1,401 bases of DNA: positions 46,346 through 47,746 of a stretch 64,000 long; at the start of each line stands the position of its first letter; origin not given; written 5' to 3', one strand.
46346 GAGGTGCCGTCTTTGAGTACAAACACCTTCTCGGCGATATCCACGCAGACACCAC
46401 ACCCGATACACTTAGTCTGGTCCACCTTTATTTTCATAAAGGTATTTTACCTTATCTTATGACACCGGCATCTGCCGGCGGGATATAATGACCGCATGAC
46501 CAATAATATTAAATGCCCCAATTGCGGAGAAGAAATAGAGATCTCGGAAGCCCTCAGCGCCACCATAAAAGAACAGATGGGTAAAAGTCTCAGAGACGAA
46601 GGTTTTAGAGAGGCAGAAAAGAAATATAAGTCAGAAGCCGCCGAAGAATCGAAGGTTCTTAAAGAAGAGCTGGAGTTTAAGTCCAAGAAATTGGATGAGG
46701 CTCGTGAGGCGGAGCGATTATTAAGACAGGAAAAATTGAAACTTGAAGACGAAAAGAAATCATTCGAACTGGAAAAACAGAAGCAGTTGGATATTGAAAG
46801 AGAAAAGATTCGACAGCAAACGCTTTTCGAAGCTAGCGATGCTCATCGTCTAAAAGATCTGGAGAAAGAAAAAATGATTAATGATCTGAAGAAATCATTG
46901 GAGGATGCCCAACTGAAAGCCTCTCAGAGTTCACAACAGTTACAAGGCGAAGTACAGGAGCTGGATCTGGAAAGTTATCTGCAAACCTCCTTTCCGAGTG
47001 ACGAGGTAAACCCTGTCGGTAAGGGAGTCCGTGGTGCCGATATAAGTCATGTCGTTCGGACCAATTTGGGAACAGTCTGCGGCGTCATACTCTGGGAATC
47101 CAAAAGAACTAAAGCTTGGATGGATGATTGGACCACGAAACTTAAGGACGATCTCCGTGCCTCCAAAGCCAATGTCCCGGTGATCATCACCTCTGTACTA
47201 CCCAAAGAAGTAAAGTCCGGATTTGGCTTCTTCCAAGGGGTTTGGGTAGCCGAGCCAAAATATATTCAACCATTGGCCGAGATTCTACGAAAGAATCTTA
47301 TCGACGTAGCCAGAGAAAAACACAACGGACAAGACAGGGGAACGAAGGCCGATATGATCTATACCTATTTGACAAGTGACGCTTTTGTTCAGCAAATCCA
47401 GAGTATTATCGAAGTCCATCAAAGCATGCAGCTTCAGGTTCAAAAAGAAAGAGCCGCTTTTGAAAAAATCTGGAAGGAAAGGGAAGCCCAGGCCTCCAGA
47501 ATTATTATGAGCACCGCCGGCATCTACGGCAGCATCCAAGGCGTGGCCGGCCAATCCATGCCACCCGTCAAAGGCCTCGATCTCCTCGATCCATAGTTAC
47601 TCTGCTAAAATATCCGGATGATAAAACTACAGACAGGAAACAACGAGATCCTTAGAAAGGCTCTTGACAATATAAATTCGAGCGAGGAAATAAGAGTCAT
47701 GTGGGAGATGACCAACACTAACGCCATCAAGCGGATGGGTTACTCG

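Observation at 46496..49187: Tight three-gene operon: Zn-ribbon/coiled-coil PD-(D/E)XK-like protein + HD phosphohydrolase + Cas4-like Fe-S nuclease; candidate uncharacterised nucleic-acid-targeting (defence or repair) module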

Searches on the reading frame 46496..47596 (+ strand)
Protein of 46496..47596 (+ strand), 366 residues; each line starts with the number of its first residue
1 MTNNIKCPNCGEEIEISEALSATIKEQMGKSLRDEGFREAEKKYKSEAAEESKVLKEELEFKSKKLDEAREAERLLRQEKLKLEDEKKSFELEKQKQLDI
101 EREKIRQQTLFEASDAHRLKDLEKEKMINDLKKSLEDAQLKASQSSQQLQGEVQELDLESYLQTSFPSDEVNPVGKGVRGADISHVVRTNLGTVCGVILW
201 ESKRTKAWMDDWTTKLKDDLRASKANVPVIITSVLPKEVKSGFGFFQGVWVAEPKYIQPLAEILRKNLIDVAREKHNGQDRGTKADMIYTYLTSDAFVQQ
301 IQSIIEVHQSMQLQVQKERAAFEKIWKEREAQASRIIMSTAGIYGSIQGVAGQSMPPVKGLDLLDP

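Call 3: search_protein_families(library=pfam, proteins=[window:46496-47596:+], max_evalue=0.01)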
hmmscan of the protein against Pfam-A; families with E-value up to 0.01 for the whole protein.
window:46496-47596:+ (366 aa): 1 family
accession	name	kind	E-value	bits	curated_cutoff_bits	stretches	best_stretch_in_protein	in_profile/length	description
PF09903.14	DUF2130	-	4e-57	193.9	26.7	1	120-363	4-252/255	Uncharacterized protein conserved in bacteria (DUF2130)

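Call 4: search_protein_families(library=padloc, proteins=[window:46496-47596:+], max_evalue=0.01)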
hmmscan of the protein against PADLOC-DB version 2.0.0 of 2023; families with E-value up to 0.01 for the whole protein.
window:46496-47596:+ (366 aa): 0 families

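Call 5: search_protein_families(library=ncbifam, proteins=[window:46496-47596:+], max_evalue=0.01)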
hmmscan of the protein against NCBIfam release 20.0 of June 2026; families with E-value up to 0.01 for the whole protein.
window:46496-47596:+ (366 aa): 0 families

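Call 9: find_related_loci(query=window:46496-47596:+, collection=genome_contigs, flank=6000)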
Query window:46496-47596:+ (366 aa) in genome_contigs; peptide patterns used: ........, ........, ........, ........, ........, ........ (x = any residue, [..] = any of these).
125 stretches matched a pattern; 35 encode a relative of the query (tblastn E <= 1e-3); 35 distinct loci.
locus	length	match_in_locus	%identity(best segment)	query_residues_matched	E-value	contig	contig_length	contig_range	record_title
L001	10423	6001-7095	90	1-365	0e+0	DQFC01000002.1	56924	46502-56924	MAG TPA_asm: Candidatus Collierbacteria bacterium isolate UBA12020 contig_174, whole genome shotgun sequence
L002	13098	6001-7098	88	1-366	0e+0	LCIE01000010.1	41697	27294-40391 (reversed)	MAG: Candidatus Collierbacteria bacterium GW2011_GWC2_44_18 UW41_C0010, whole genome shotgun sequence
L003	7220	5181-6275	88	1-365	0e+0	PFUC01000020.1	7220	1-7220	MAG: Candidatus Collierbacteria bacterium CG_4_9_14_3_um_filter_43_16 CG_4_9_14_3_um_filter_150_scaffold_27211_c, whole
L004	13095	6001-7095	87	1-365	0e+0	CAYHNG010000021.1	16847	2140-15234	MAG TPA_asm: uncultured Pseudomonadales bacterium isolate ERP119705_co13_615 genome assembly, contig: NODE_4267_length_1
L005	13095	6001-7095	88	1-365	0e+0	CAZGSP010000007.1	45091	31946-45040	MAG TPA_asm: uncultured Pseudomonadales bacterium isolate binchicken_co169_192 genome assembly, contig: k99_630618, whol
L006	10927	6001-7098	79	1-366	0e+0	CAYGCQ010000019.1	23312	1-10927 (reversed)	MAG TPA_asm: uncultured Pseudomonadales bacterium isolate ERP113451_co1_16 genome assembly, contig: NODE_2494_length_233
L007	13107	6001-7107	80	1-366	0e+0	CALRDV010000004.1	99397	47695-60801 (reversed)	MAG: Patescibacteria group bacterium isolate MsH-01oct19-133 genome assembly, contig: MsH-01oct19-C279, whole genome sho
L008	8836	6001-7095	79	1-365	0e+0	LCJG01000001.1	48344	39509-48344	MAG: Candidatus Collierbacteria bacterium GW2011_GWB1_44_6 UW68_C0001, whole genome shotgun sequence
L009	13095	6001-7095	78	1-365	0e+0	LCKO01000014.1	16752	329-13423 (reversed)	MAG: Candidatus Collierbacteria bacterium GW2011_GWB2_45_17 UX01_C0014, whole genome shotgun sequence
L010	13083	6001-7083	77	1-365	0e+0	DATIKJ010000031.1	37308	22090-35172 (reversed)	MAG TPA_asm: Spirochaetia bacterium isolate SMAG_U15715 k141_164046, whole genome shotgun sequence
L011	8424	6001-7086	78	1-366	0e+0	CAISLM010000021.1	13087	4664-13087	Candidatus Collierbacteria bacterium isolate AM-lipid-02-D9_bin-0599 genome assembly, contig: bin-0599:21/98, whole geno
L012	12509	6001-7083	76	1-365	0e+0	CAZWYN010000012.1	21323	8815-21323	MAG TPA_asm: uncultured Pseudomonadales bacterium isolate SRP011637_co1_56 genome assembly, contig: NODE_696_length_2132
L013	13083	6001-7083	76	1-365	0e+0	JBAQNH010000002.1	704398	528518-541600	MAG: Microgenomates group bacterium isolate MFD12002_ilm_asm_bin66 k127_42490, whole genome shotgun sequence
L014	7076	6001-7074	77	1-358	0e+0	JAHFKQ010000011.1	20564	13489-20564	MAG: Candidatus Collierbacteria bacterium isolate nzgw413 NODE_2379_length_20565_cov_3.610301, whole genome shotgun sequ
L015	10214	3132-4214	77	1-365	0e+0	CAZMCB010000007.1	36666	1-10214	MAG TPA_asm: uncultured Pseudomonadales bacterium isolate SRP263991_co7_276 genome assembly, contig: NODE_1352_length_36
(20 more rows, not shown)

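Call 15: search_solved_structures(query=window:46496-47596:+, max_evalue=1)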
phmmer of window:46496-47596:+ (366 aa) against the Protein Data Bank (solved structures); distinct sequences matched with E-value up to 1: 1.
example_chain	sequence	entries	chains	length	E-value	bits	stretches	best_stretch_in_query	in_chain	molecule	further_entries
8w9z_O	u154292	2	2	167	0.69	12.4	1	35-123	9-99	Protein PLASTID TRANSCRIPTIONALLY ACTIVE 7-like isoform X1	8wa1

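Call 24: find_homologous_proteins(query=window:46496-47596:+)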
Query window:46496-47596:+ (366 aa): 7921 proteins with E <= 0.001 among 8000 candidates; the best 120 are listed.
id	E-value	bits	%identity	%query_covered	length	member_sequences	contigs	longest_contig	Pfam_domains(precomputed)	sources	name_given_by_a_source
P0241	1.4e-215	733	90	100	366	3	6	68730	PF09903.15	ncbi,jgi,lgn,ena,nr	ncbi:MAG: hypothetical protein UW64_C0006G0015 [Microgenomates group bacterium GW2011_GWC1_44_37]|nr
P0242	4.2e-209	712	88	100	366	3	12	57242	PF09903.15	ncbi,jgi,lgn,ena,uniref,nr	ncbi:MAG: hypothetical protein UW41_C0010G0040 [Candidatus Collierbacteria bacterium GW2011_GWC2_44_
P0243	1.9e-207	706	88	100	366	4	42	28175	PF09903.15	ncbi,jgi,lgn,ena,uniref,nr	ncbi:hypothetical protein AUJ42_02695 [Candidatus Collierbacteria bacterium CG1_02_44_10]|uniref:DUF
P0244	2.9e-206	702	87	100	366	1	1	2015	PF09903.15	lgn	-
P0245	5.3e-203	692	85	100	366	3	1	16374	PF09903.15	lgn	-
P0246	1.7e-201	687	87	100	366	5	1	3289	PF09903.15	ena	-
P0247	9.6e-194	661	83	100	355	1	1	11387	PF09903.15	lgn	-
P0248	1.6e-191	654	82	100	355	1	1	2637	PF09903.15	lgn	-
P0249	4.6e-191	652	82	100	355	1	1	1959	PF09903.15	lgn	-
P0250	2.8e-190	650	80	100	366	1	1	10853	PF09903.15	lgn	-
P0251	7.4e-190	648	82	100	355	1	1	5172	PF09903.15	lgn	-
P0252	1.1e-189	648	80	100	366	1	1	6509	PF09903.15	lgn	-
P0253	1.9e-189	647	81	100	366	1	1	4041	PF09903.15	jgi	jgi:hypothetical protein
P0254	4.5e-188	643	79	100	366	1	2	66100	PF09903.15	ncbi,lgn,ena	-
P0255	4.7e-187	639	81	100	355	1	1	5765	PF09903.15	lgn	-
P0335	2.2e-122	427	57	100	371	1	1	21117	PF09903.15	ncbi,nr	ncbi:DUF2130 domain-containing protein [Candidatus Gottesmanbacteria bacterium]|nr:DUF2130 domain-co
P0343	9.5e-120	418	55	100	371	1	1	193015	PF09903.15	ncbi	-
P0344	1.2e-119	418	56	99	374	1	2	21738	PF09903.15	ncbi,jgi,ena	-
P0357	5.6e-116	406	53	99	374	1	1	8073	PF09903.15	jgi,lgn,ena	-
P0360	1.2e-115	405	53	100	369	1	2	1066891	PF09903.15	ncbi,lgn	-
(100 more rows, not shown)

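Call 25: find_encoding_contigs(protein=P0360, flank=7000, max_places=2)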
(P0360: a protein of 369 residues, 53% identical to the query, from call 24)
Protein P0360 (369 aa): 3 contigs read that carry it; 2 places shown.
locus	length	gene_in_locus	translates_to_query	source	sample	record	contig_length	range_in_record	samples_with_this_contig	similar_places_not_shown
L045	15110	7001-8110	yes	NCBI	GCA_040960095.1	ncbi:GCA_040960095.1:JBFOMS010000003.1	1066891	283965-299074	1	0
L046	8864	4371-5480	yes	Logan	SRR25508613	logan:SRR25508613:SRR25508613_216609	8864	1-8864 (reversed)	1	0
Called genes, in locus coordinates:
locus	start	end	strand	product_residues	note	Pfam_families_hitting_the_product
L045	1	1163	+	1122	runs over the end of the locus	PF04563:RNA_pol_Rpb2_1, PF04561:RNA_pol_Rpb2_2, PF04565:RNA_pol_Rpb2_3, PF10385:RNA_pol_Rpb2_45, PF00562:RNA_pol_Rpb2_6, PF04560:RNA_pol_Rpb2_7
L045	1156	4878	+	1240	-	PF04997:RNA_pol_Rpb1_1, PF00623:RNA_pol_Rpb1_2, PF04983:RNA_pol_Rpb1_3, PF04998:RNA_pol_Rpb1_5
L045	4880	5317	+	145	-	PF00164:Ribosom_S12_S23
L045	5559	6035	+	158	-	PF00177:Ribosomal_S7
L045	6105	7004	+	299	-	PF00561:Abhydrolase_1 (faint), PF12146:Hydrolase_4, PF20408:Abhydrolase_11 (faint), PF08538:DUF1749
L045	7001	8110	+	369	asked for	PF09903:DUF2130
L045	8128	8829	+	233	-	PF24827:AstE_AspA_cat (faint)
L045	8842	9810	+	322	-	PF02674:Colicin_V, PF00188:CAP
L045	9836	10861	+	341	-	PF02683:DsbD_TM (weak), PF13386:DsbD_2, PF13473:Cupredoxin_1 (weak)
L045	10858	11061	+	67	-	PF00403:HMA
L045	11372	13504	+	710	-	PF00009:GTP_EFTU, PF22042:EF-G_D2, PF03144:GTP_EFTU_D2, PF14492:EFG_III, PF16658:RF3_C (weak), PF03764:EFG_IV, PF00679:EFG_C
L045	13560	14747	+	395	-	PF00009:GTP_EFTU, PF03144:GTP_EFTU_D2, PF03143:GTP_EFTU_D3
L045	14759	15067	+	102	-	PF00338:Ribosomal_S10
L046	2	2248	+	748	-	?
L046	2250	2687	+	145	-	PF00164:Ribosom_S12_S23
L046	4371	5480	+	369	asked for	PF09903:DUF2130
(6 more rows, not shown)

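Call 26: find_encoding_contigs(protein=P0343, flank=7000, max_places=2)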
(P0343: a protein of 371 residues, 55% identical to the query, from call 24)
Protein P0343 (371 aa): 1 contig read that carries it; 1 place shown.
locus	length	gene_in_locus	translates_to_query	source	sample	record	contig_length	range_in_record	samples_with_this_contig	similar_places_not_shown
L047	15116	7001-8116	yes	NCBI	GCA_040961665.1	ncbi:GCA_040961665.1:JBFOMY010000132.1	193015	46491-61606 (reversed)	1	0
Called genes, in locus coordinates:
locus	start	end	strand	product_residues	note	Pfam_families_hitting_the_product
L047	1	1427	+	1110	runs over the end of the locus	PF04563:RNA_pol_Rpb2_1, PF04561:RNA_pol_Rpb2_2, PF04565:RNA_pol_Rpb2_3, PF10385:RNA_pol_Rpb2_45, PF00562:RNA_pol_Rpb2_6, PF04560:RNA_pol_Rpb2_7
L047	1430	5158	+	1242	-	PF04997:RNA_pol_Rpb1_1, PF00623:RNA_pol_Rpb1_2, PF04983:RNA_pol_Rpb1_3, PF04998:RNA_pol_Rpb1_5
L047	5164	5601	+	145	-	PF00164:Ribosom_S12_S23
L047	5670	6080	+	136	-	PF00177:Ribosomal_S7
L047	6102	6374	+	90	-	-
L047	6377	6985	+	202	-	PF00730:HhH-GPD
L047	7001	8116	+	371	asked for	PF09903:DUF2130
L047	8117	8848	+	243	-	PF24827:AstE_AspA_cat (weak)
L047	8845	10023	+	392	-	PF22807:TrAA12, PF23500:DUF7133 (faint), PF07995:GSDH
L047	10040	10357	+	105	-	PF01035:DNA_binding_1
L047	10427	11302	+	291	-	PF00294:PfkB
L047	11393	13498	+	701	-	PF00009:GTP_EFTU, PF22042:EF-G_D2, PF03144:GTP_EFTU_D2, PF14492:EFG_III, PF16658:RF3_C (weak), PF03764:EFG_IV, PF00679:EFG_C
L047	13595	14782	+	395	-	PF00009:GTP_EFTU, PF03144:GTP_EFTU_D2, PF03143:GTP_EFTU_D3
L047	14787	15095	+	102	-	PF00338:Ribosomal_S10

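Call 27: find_encoding_contigs(protein=P0335, flank=7000, max_places=2)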
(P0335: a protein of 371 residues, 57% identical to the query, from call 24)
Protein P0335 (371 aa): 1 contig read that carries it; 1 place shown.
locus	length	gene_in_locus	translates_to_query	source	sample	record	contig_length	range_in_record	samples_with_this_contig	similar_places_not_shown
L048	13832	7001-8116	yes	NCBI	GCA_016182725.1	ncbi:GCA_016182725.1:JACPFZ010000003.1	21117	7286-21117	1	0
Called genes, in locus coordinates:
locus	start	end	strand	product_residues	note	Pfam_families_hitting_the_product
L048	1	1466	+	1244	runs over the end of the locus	PF04997:RNA_pol_Rpb1_1, PF00623:RNA_pol_Rpb1_2, PF04983:RNA_pol_Rpb1_3, PF04998:RNA_pol_Rpb1_5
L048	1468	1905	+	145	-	PF00164:Ribosom_S12_S23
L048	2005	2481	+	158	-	PF00177:Ribosomal_S7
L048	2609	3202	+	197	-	PF00730:HhH-GPD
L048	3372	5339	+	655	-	PF05226:CHASE2, PF00211:Guanylate_cyc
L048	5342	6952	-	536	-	PF04773:FecR, PF09992:NAGPA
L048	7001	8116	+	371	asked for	PF09903:DUF2130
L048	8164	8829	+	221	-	PF24827:AstE_AspA_cat (weak)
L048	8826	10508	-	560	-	PF02683:DsbD_TM, PF13386:DsbD_2 (weak), PF00578:AhpC-TSA, PF08534:Redoxin, PF13905:Thioredoxin_8 (weak), PF17991:Thioredoxin_10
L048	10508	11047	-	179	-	PF00578:AhpC-TSA, PF00085:Thioredoxin, PF13098:Thioredoxin_2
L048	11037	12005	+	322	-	PF02674:Colicin_V, PF00188:CAP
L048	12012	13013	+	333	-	PF13386:DsbD_2, PF13473:Cupredoxin_1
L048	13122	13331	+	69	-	PF00403:HMA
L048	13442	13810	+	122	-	-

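Call 39: predict_structure(alignment_id=A1)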
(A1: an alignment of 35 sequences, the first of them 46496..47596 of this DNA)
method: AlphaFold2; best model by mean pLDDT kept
length: 366 residues; sequences in the alignment: 35
mean_pLDDT: 79.6   pTM: 0.43
mean pLDDT of the five models: 79.6, 79.3, 78.5, 77.8, 75.2
residues with pLDDT >= 90: 74; 70-90: 214; 50-70: 59; < 50: 19
segments of 3 or more residues with pLDDT < 50: 144-155, 363-366
pLDDT, mean of each block of 10 residues (from residue 1): 54 56 57 62 78 85 90 89 89 89 88 84 84 75 45 60 90 70 90 90 82 88 88 87 88 91 92 77 74 79 86 91 91 87 84 74 50
secondary structure, 60 per line:
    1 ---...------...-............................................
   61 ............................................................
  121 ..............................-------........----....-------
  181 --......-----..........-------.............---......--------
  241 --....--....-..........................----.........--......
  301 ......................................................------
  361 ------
elements in order: E4-6 E13-15 H17-150 H158-165 E170-173 E183-188 E194-203 H211-223 E227-232 E243-246 E249-252 H254-279 H284-292 H295-354

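Call 50: search_protein_families(library=pfam, proteins=[L004:7119-7709:+, L045:8128-8829:+], max_evalue=0.1)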
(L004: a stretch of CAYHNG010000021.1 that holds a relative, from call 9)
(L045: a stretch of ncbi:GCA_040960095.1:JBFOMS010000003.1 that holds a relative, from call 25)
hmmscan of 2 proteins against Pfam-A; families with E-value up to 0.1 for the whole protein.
L004:7119-7709:+ (196 aa): 0 families

L045:8128-8829:+ (233 aa): 1 family
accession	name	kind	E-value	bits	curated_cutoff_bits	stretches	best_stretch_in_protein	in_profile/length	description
PF24827.1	AstE_AspA_cat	-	1.2e-05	25.3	25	1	31-125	2-94/192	Succinylglutamate desuccinylase/Aspartoacylase catalytic domain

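Call 57: search_protein_families(library=phrogs, proteins=[window:46496-47596:+], max_evalue=0.001)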
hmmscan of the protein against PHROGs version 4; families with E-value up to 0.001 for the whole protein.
window:46496-47596:+ (366 aa): 0 families
